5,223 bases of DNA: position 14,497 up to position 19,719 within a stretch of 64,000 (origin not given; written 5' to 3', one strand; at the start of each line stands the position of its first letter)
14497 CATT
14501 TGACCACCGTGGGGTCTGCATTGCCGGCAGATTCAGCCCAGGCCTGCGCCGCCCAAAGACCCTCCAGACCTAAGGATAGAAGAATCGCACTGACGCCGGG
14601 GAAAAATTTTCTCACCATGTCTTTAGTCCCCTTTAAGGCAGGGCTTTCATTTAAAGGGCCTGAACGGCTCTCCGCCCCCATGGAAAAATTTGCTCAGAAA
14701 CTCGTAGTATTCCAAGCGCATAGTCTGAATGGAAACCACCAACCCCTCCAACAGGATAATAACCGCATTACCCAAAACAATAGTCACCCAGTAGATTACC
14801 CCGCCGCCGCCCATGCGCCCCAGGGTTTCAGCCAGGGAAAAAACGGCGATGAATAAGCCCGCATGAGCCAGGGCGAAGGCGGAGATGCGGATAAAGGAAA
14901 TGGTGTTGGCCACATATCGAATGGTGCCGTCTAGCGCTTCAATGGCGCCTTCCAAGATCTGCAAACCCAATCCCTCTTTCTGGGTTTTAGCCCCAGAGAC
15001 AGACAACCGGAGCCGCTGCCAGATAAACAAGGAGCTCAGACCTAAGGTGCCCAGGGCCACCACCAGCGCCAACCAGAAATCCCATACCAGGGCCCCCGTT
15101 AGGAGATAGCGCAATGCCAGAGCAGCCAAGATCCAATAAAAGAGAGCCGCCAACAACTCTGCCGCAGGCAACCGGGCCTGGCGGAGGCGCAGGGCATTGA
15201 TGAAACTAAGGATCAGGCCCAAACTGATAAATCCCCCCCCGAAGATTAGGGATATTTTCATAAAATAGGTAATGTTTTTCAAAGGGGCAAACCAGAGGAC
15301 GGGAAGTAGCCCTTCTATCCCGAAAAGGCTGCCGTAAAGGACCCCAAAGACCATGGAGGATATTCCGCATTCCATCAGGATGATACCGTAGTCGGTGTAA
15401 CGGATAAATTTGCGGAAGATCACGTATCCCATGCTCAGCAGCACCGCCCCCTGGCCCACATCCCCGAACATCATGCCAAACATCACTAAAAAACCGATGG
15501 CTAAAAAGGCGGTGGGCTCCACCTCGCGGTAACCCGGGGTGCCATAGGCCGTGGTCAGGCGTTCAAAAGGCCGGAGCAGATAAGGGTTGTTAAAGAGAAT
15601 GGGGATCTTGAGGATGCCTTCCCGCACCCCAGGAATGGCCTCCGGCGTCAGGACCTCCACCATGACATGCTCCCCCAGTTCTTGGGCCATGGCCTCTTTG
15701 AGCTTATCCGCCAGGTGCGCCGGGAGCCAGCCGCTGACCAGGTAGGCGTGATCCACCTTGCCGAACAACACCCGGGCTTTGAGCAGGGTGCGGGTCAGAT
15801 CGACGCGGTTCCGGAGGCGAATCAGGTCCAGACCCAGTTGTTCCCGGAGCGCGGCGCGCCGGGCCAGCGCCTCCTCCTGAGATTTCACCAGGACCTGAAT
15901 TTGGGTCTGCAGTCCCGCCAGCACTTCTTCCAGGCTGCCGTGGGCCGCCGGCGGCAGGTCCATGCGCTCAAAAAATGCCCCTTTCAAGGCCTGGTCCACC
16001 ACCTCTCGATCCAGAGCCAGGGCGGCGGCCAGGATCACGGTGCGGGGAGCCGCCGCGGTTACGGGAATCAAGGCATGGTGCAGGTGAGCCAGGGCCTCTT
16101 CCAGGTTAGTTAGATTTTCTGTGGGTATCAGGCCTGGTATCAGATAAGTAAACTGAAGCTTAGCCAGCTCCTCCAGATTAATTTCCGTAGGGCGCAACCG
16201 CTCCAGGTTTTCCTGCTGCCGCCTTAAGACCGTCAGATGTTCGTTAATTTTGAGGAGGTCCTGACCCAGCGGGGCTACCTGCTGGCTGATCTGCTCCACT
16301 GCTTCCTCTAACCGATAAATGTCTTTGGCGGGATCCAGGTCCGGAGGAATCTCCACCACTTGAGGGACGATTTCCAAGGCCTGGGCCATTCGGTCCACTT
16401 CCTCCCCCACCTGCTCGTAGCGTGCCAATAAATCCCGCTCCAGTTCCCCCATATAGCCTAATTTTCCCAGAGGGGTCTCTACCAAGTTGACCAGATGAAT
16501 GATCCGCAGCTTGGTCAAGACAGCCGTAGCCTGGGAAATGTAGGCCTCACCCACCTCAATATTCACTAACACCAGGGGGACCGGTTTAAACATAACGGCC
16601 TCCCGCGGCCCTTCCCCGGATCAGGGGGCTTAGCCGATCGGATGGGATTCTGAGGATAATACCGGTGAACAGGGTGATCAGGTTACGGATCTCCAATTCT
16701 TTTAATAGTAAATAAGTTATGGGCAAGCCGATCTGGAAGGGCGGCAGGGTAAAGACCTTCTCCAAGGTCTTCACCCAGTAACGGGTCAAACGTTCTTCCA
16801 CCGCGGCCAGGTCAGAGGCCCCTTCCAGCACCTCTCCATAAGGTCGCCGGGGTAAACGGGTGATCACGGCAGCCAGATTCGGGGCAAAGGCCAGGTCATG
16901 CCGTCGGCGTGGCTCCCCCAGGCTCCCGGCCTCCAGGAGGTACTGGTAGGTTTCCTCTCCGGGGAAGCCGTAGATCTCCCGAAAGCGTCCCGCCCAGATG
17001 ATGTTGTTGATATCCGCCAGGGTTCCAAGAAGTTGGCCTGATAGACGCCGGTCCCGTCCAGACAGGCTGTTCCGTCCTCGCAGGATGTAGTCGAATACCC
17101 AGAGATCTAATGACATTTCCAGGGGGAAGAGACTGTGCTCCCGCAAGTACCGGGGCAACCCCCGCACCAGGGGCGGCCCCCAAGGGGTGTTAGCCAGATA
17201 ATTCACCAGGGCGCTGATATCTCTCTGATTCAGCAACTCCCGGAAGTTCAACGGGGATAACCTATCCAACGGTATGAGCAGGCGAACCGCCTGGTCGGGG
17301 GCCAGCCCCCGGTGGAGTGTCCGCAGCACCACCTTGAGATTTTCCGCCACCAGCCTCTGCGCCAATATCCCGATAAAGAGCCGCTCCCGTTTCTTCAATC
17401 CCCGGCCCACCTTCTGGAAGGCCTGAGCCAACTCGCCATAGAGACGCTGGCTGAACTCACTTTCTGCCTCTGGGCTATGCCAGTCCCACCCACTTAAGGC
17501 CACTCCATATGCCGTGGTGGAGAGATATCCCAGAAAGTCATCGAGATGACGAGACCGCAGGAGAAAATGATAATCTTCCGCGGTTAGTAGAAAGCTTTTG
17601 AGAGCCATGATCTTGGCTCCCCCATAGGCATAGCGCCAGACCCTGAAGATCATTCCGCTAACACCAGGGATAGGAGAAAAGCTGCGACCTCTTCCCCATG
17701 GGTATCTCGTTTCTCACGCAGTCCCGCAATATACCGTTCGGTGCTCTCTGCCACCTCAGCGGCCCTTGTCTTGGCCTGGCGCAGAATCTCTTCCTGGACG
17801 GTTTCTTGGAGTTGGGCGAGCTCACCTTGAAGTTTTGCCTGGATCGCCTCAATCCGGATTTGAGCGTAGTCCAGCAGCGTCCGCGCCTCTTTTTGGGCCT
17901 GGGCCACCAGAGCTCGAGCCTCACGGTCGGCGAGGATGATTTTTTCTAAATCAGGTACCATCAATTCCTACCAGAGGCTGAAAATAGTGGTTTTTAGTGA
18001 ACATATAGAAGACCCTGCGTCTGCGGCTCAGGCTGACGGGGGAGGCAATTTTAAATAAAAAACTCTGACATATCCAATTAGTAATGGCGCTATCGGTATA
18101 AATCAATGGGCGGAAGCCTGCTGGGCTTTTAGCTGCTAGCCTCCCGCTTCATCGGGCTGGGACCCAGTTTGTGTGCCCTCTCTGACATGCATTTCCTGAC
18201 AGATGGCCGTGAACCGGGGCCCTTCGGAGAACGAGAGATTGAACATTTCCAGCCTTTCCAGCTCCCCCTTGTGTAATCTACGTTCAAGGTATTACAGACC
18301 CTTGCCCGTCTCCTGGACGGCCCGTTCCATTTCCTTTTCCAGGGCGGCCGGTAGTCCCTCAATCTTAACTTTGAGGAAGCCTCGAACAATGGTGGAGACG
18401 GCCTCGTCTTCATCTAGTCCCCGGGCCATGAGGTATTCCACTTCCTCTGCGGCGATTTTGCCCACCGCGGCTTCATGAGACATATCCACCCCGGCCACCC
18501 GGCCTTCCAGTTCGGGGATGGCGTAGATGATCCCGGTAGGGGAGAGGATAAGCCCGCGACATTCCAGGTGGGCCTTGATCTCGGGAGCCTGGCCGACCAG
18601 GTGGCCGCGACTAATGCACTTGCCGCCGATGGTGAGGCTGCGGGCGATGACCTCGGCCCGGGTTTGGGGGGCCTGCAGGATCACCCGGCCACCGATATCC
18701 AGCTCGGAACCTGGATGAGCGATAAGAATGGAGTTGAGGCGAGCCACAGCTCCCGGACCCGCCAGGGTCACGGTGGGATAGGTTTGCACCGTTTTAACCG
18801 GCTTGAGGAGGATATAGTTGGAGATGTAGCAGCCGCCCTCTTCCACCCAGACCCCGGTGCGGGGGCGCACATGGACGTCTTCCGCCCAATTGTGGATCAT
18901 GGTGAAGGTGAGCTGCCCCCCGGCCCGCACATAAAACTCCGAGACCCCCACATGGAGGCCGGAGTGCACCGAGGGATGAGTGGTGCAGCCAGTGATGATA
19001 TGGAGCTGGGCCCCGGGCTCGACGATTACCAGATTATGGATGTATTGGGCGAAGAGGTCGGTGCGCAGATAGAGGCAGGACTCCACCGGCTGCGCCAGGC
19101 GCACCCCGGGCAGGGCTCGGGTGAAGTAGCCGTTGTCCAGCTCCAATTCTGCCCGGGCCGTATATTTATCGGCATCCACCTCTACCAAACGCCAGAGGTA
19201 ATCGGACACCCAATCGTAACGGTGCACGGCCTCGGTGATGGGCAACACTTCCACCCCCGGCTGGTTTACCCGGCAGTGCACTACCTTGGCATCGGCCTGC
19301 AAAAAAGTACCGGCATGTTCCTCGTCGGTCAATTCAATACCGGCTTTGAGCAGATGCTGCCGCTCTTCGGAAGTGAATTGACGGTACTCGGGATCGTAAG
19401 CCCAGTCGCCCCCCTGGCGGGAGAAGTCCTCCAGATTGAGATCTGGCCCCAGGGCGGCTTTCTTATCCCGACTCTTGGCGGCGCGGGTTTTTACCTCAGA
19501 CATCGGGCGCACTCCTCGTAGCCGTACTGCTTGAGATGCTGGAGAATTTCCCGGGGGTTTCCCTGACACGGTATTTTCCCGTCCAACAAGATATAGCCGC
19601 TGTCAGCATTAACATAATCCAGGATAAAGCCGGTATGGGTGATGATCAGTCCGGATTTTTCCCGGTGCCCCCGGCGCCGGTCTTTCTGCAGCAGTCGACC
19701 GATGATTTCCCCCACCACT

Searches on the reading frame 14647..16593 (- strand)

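Call 9: search_protein_families(library=pfam, proteins=[window:14647-16593:-], max_evalue=0.0001)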
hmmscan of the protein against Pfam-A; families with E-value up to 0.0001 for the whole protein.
window:14647-16593:- (648 aa): 1 family
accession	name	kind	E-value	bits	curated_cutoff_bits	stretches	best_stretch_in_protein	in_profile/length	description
PF01496.24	V_ATPase_I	-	6.9e-29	100.8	30.7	2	263-393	286-414/815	V-type ATPase 116kDa subunit family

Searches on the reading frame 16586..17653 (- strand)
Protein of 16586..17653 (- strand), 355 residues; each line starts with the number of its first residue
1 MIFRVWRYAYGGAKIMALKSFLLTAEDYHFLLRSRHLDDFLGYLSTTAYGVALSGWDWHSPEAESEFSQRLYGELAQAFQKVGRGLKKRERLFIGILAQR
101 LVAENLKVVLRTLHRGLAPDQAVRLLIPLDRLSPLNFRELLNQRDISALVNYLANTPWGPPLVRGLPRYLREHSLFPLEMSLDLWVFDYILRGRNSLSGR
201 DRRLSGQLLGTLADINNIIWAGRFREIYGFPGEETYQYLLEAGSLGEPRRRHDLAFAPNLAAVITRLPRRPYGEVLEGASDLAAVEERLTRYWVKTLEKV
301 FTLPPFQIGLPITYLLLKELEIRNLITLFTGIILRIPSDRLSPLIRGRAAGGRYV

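Call 9: search_protein_families(library=pfam, proteins=[window:16586-17653:-], max_evalue=0.0001)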
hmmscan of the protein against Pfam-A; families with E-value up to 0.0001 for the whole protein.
window:16586-17653:- (355 aa): 1 family
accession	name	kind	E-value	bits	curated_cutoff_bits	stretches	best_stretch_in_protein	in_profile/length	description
PF01992.21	vATP-synt_AC39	-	5.5e-60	203.9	29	1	13-340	3-335/339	ATP synthase (C/AC39) subunit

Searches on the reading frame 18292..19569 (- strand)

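Call 9: search_protein_families(library=pfam, proteins=[window:18292-19569:-], max_evalue=0.0001)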
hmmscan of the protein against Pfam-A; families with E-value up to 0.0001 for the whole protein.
window:18292-19569:- (425 aa): 1 family
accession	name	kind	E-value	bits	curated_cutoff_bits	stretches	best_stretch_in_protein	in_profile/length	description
PF01458.23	SUFBD_core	-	6.1e-41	140.8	27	1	173-398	8-232/232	SUF system FeS cluster assembly, SufBD core domain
